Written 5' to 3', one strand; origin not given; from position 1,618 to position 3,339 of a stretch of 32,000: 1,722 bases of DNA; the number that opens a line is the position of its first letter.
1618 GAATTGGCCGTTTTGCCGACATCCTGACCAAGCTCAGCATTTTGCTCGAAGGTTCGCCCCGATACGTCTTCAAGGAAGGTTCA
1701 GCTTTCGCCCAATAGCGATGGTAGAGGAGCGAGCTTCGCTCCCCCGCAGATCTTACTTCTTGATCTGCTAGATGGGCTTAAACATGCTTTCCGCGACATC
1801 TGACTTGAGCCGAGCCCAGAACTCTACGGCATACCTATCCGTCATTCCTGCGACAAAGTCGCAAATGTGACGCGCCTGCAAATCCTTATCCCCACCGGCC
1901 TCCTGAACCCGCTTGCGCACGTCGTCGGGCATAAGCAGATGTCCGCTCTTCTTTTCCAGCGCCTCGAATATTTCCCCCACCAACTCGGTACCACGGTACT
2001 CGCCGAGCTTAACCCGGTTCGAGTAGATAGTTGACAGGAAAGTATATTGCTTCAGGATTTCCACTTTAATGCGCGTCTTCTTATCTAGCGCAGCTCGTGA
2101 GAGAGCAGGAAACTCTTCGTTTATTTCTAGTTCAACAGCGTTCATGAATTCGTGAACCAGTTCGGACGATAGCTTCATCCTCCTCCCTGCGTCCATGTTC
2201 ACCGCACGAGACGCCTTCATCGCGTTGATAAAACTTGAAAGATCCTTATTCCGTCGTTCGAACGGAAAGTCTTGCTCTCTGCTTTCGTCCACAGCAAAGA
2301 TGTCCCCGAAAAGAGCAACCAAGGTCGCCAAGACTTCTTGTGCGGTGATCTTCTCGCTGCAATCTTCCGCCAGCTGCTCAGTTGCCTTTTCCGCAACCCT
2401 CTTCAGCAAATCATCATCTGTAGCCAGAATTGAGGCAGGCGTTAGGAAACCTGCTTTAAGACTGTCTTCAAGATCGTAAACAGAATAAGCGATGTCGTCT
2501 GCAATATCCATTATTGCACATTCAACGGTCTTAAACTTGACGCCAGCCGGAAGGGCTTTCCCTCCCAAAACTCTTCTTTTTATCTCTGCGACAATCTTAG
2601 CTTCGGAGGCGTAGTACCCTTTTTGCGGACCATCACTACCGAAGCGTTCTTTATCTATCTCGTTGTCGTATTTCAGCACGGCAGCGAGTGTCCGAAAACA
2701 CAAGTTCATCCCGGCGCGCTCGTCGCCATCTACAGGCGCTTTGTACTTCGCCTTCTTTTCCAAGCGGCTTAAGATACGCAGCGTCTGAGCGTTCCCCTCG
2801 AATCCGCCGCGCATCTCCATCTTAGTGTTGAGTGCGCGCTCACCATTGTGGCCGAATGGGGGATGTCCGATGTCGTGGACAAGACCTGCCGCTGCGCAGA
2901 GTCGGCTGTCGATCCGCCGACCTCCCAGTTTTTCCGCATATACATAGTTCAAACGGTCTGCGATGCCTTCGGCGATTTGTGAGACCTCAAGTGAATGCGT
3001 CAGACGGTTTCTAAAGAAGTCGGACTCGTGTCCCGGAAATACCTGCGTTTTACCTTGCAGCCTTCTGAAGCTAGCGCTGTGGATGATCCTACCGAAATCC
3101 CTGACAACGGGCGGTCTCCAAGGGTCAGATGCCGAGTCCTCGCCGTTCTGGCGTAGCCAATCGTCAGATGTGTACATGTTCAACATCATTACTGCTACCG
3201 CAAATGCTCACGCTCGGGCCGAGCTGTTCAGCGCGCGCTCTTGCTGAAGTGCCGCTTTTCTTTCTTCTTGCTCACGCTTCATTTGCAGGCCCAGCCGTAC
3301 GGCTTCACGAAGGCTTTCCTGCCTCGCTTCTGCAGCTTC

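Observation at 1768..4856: PEP-utilising-type phosphotransferase, 53-aa helical peptide and dGTPase-like HD enzyme in one minus-strand operon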

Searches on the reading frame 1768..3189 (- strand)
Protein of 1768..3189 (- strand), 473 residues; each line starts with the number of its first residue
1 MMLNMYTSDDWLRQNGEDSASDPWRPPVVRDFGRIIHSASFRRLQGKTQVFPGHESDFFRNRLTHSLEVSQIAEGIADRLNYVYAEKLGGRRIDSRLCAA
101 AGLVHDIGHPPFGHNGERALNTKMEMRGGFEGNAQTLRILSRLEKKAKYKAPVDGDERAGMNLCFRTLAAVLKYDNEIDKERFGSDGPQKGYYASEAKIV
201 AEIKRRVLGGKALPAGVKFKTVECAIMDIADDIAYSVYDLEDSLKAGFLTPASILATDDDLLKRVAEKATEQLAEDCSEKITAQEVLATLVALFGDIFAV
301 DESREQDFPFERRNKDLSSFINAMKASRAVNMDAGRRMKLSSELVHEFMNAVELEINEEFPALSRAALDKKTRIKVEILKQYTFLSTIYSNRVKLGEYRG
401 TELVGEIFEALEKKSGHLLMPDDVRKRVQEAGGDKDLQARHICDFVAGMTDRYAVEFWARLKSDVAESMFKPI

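Call 3: search_protein_families(library=pfam, proteins=[window:1768-3189:-], max_evalue=0.01)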
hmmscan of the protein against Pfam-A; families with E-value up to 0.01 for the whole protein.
window:1768-3189:- (473 aa): 2 families
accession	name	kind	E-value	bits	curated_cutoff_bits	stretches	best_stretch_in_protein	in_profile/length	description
PF13286.11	HD_assoc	-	1.2e-19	71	22.2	1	368-460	3-91/91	Phosphohydrolase-associated domain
PF01966.28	HD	-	1.3e-13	51.7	22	1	62-148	1-74/116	HD domain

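Call 4: search_protein_families(library=padloc, proteins=[window:1768-3189:-], max_evalue=0.01)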
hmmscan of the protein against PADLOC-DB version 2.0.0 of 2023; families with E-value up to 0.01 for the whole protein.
window:1768-3189:- (473 aa): 1 family
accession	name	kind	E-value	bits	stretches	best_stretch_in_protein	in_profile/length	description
PDLC02374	dGTPase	-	2.4e-120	400.5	1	12-472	29-381/395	-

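Call 5: search_protein_families(library=ncbifam, proteins=[window:1768-3189:-], max_evalue=0.01)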
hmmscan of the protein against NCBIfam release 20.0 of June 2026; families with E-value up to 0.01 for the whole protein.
window:1768-3189:- (473 aa): 13 families
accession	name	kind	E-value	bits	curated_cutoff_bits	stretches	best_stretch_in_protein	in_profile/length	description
NF041026.1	antiphage_dGTPase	exception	2.5e-121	405.8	400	1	13-461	4-424/425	anti-phage deoxyguanosine triphosphatase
TIGR01353.1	dGTP_triPase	subfamily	1.1e-110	370.8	152.35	1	25-462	2-388/389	dGTP triphosphohydrolase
NF003701.1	PRK05318.1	subfamily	5.5e-87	292.4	383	2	20-284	12-296/426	anti-phage deoxyguanosine triphosphatase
NF002829.0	PRK03007.1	equivalog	6.8e-71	239.4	385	1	5-462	9-418/425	deoxyguanosinetriphosphate triphosphohydrolase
NF002326.0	PRK01286.1-1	equivalog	6.9e-59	200.1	390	2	23-300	30-262/379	deoxyguanosinetriphosphate triphosphohydrolase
NF002205.0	PRK01096.1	equivalog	2.2e-54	185.2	439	2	9-121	9-126/444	deoxyguanosinetriphosphate triphosphohydrolase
NF002328.0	PRK01286.1-3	equivalog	5.1e-54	183.8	467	2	19-254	32-237/404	deoxyguanosinetriphosphate triphosphohydrolase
NF002327.0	PRK01286.1-2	equivalog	3.7e-48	164.4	393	3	20-148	34-149/345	deoxyguanosinetriphosphate triphosphohydrolase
NF003429.0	PRK04926.1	equivalog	3.1e-44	151.7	405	2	31-124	35-136/500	dGTPase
NF002330.0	PRK01286.1-5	equivalog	4.9e-42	144.4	511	2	21-179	21-160/384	deoxyguanosinetriphosphate triphosphohydrolase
NF002329.0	PRK01286.1-4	equivalog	1.7e-35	122.9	494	2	21-148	34-148/342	deoxyguanosinetriphosphate triphosphohydrolase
TIGR00277.1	HDIG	domain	2.3e-05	24.2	27.6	1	62-110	5-42/84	HDIG domain-containing metalloprotein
NF045665.1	NTPtran_DVU1551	equivalog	0.00025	20.2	315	1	62-114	218-264/359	DVU_1551 family NTP transferase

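Call 41: find_related_loci(query=A2, collection=metagenome_contigs, flank=6000)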
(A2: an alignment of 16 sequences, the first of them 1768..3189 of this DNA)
Query A2 (473 aa) in metagenome_contigs; peptide patterns used: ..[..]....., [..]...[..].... (x = any residue, [..] = any of these).
600 stretches matched a pattern (row limit reached: there are more); 595 encode a relative of the query (tblastn E <= 1e-3); the best 80 are kept; 80 distinct loci.
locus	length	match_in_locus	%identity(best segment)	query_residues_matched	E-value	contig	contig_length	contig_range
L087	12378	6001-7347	56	4-473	1e-162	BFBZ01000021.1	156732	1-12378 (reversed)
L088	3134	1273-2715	48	2-472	5e-139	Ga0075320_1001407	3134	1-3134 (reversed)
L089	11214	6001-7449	45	2-473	9e-123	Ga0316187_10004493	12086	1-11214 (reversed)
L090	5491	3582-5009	42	5-473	3e-117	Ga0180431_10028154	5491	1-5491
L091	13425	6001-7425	44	5-473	1e-115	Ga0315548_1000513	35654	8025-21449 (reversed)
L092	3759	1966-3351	46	4-472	8e-118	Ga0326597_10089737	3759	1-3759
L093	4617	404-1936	41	5-473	2e-104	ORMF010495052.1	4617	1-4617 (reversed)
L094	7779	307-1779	40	24-470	2e-93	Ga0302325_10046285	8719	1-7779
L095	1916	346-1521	35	6-470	2e-65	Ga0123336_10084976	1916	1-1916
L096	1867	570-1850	32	25-473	1e-60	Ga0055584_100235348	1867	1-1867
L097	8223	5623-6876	33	32-470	1e-57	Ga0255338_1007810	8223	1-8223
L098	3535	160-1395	33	5-461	2e-57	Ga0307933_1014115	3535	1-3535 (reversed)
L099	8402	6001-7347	32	4-470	2e-57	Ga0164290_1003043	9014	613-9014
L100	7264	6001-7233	32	13-461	4e-57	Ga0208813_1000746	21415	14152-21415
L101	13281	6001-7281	31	25-461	5e-55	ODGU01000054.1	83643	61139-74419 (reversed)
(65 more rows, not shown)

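Call 45: search_protein_families(library=pfam, proteins=[L099:4597-5943:+, L099:6004-7359:+, L099:1367-1801:+, L099:7310-7909:+, L087:4028-5500:-], max_evalue=0.01)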
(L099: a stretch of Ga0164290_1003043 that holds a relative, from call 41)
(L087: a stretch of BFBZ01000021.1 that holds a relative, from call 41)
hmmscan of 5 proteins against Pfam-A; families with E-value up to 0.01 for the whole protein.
L099:4597-5943:+ (448 aa): 2 families
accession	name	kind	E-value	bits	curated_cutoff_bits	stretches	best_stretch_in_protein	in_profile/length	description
PF12358.13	DUF3644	-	1e-36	126.7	27.6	1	108-265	2-173/183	Domain of unknown function (DUF3644)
PF18740.7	EC042_2821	-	0.0061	17.5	24.9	0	369-404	54-90/97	EC042_2821-like Restriction Endonuclease-like domain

L099:6004-7359:+ (451 aa): 2 families
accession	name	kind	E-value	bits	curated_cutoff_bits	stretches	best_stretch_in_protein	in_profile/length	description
PF13286.11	HD_assoc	-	4.2e-20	72.5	22.2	1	350-438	2-91/91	Phosphohydrolase-associated domain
PF01966.28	HD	-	8.7e-07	29.7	22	1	59-122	1-49/116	HD domain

L099:1367-1801:+ (144 aa): 0 families

L099:7310-7909:+ (199 aa): 0 families

L087:4028-5500:- (491 aa): 0 families

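Call 51: search_solved_structures(query=window:1768-3189:-, max_evalue=1e-10, show_alignments=1)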
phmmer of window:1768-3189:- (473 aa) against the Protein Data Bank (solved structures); distinct sequences matched with E-value up to 1e-10: 17.
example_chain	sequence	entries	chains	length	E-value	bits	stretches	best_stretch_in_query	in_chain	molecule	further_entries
9p8w_A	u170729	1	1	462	7.1e-54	186.4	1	16-174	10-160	Deoxyguanosinetriphosphate triphosphohydrolase-like protein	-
7lwz_B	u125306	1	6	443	2.2e-52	181.5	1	8-182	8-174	Deoxyguanosinetriphosphate triphosphohydrolase-like protein 1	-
2dqb_A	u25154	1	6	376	1.3e-40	142.7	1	22-146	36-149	Deoxyguanosinetriphosphate triphosphohydrolase, putative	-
9vwa_A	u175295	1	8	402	1e-39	139.7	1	22-254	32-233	Deoxyguanosinetriphosphate triphosphohydrolase-like protein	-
9vwc_A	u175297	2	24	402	2.5e-38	135.1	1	22-254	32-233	Deoxyguanosinetriphosphate triphosphohydrolase-like protein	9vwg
9p8s_A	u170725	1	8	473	4.1e-32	114.7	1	22-300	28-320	DNTP triphosphohydrolase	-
9p8t_A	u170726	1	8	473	4.8e-32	114.4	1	18-300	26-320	DNTP triphosphohydrolase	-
9p8v_A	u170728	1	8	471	7.6e-30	107.2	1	18-300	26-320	DNTP triphosphohydrolase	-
9p8u_A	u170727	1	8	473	7.7e-30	107.2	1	18-300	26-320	DNTP triphosphohydrolase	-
3bg2_A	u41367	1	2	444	8.6e-26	93.8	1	29-288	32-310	DGTP triphosphohydrolase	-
7tu0_A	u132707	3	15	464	1e-25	93.6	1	29-292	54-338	dGTP triphosphohydrolase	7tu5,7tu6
7tu1_A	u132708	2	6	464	6.8e-25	90.9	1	29-292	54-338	dGTP triphosphohydrolase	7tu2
2pgs_A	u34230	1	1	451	9.7e-25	90.4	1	22-254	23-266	Putative deoxyguanosinetriphosphate triphosphohydrolase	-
7tu7_A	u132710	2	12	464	2.5e-24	89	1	29-292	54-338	dGTP triphosphohydrolase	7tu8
7w1f_A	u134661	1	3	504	1.3e-22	83.4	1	30-251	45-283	Probable deoxyguanosinetriphosphate triphosphohydrolase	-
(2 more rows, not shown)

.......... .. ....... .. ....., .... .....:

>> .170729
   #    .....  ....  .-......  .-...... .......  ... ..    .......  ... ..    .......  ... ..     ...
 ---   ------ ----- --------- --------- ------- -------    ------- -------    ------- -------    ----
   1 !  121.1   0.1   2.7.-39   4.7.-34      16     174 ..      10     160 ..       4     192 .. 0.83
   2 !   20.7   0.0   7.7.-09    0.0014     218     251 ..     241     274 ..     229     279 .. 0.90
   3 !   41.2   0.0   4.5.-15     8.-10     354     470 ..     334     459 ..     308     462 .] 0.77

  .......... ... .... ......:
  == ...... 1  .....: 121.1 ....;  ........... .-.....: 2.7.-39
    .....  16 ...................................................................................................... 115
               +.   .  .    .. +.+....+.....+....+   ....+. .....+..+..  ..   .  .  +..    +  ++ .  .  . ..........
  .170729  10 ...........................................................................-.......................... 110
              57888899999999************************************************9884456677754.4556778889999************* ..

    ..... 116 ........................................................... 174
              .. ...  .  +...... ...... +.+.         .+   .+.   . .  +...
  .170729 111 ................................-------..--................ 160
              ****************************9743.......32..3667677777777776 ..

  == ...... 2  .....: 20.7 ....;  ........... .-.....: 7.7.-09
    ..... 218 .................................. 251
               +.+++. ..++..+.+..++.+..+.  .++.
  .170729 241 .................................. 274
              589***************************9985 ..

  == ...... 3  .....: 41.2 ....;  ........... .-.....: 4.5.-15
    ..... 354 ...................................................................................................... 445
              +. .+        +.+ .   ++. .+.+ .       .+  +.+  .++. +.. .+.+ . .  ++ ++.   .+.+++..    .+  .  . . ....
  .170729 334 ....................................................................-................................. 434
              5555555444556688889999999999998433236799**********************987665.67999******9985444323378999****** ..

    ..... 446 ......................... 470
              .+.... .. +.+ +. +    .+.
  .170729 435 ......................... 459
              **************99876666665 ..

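Call 74: search_dna_similar(query=window:1768-3189:-, collection=plasmids, mode=protein, max_evalue=1e-30, max_rows=30)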
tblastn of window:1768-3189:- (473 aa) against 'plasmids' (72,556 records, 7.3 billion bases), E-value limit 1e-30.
Records with a match: 175; places in all: 175; records where one place covers at least 80% of the query: 107.
Best place of each record, by identity: 60-80% 2; <60% 173.
By first word of the organism name: Klebsiella 77; Escherichia 51; Sphingobium 5; Azospirillum 4; Paracoccus 4; Rhizobium 3; Novosphingobium 3; Sinorhizobium 2; Roseomonas 1; Agrobacterium 1; and 24 more.
By predicted mobility (MOB-suite, as given by PLSDB): conjugative 83; non-mobilizable 76; mobilizable 16.
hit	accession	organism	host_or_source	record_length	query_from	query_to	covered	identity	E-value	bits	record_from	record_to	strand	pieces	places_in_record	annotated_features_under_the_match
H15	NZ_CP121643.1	Rhizobium sp. CC1099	Onobrychis viciifolia,cell culture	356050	5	473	99%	78.3%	0e+0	754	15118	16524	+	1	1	anti-phage deoxyguanosine triphosphatase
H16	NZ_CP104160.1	Rhizobium sp. CB3060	Leucaena leucocephala,cell culture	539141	5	473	99%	66.8%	0e+0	609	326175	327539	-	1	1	dgt: dGTP triphosphohydrolase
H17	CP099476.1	Roseomonas mucosa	Human skin,single cell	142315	5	473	99%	55.7%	2e-156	498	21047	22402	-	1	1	dgt: dNTP triphosphohydrolase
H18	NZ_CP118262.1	Agrobacterium vitis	Grape,cell culture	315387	11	473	98%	33.2%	7e-55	204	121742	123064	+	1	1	anti-phage deoxyguanosine triphosphatase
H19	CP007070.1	Rhizobium leguminosarum bv. trifolii CB782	plant root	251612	11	470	97%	33.3%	9e-54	201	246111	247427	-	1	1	deoxyguanosinetriphosphate triphosphohydrolase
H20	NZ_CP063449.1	Novosphingobium sp. ES2-1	mixed culture,activated sludge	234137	13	470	97%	33.4%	2e-53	201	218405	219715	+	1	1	anti-phage deoxyguanosine triphosphatase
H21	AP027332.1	Sphingobium sp. TomTYG65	-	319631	13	470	97%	33.3%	7e-56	207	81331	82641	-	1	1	dGTPase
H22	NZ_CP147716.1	Bradyrhizobium sp. 27S5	-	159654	7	470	98%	32.9%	3e-58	214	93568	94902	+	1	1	anti-phage deoxyguanosine triphosphatase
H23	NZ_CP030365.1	Salinibacter ruber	-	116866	2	461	97%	32.7%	1e-50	192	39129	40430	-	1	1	anti-phage deoxyguanosine triphosphatase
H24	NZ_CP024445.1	Moraxella osloensis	Homo sapiens,single cell,skin swab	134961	7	470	98%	31.7%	6e-48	184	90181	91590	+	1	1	anti-phage deoxyguanosine triphosphatase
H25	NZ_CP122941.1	Escherichia coli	Sus scrofa,feces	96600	9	461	96%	32.0%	2e-48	186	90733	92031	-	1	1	anti-phage deoxyguanosine triphosphatase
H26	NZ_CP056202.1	Citrobacter sp. RHBSTW-00986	culture,Wastewater influent sample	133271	13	461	95%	31.9%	1e-47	184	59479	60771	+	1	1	anti-phage deoxyguanosine triphosphatase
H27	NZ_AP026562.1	Deinococcus aetherius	-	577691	25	473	95%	31.5%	8e-46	178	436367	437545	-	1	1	dgt: dGTP triphosphohydrolase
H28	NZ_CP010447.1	Francisella tularensis subsp. tularensis SCHU S4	-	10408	1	265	56%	52.6%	1e-63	269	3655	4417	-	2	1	none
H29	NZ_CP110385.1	Tritonibacter mobilis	-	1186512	25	461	92%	31.9%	1e-46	180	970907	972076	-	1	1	record has no annotation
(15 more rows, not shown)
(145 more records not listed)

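Call 75: get_annotated_region(hit=H17, flank=8000)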
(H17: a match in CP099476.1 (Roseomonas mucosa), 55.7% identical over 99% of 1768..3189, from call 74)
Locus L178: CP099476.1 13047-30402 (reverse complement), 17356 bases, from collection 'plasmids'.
description: Roseomonas mucosa strain TT14 plasmid pTT14-5, complete sequence
organism: Roseomonas mucosa (NCBI taxid 207340)
taxonomy: Bacteria; Pseudomonadota; Alphaproteobacteria; Rhodospirillales; Acetobacteraceae; Roseomonas; Roseomonas mucosa
host: -; source: Human skin,single cell; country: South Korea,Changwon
typing (MOB-suite, as given by PLSDB): non-mobilizable
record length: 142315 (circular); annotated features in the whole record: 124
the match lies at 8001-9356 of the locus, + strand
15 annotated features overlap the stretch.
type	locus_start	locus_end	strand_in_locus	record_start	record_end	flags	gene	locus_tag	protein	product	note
CDS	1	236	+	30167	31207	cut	-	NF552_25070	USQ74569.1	TrbG/VirB9 family P-type conjugative transfer protein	-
CDS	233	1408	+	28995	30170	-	-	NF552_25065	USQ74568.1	hypothetical protein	-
CDS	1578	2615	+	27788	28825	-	virB11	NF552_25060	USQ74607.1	P-type DNA transfer ATPase VirB11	-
CDS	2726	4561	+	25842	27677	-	-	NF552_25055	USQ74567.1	type IV secretory system conjugative DNA transfer family protein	-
CDS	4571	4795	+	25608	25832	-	-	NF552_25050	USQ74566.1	hypothetical protein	-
CDS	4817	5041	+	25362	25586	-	-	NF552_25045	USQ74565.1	hypothetical protein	-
CDS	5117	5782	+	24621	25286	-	-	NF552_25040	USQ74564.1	hypothetical protein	-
CDS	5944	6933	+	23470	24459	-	-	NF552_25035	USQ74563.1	ImmA/IrrE family metallo-endopeptidase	-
CDS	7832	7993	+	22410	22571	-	-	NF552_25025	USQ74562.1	hypothetical protein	-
CDS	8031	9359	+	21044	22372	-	dgt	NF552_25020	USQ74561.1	dNTP triphosphohydrolase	-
CDS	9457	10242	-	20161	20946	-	-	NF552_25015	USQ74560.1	abortive infection family protein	-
CDS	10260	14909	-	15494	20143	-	-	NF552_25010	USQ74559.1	relaxase domain-containing protein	-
CDS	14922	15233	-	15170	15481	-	-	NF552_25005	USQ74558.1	hypothetical protein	-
CDS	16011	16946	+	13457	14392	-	-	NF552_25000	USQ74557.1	ATP-binding protein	-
CDS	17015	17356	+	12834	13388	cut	-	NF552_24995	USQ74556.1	hypothetical protein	-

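Call 81: search_protein_families(library=phrogs, proteins=[window:1768-3189:-], max_evalue=0.001)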
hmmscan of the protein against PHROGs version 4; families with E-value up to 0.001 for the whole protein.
window:1768-3189:- (473 aa): 1 family
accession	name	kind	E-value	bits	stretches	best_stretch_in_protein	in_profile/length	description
phrog_21998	-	unknown function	2.1e-63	215.3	3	23-175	22-165/451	-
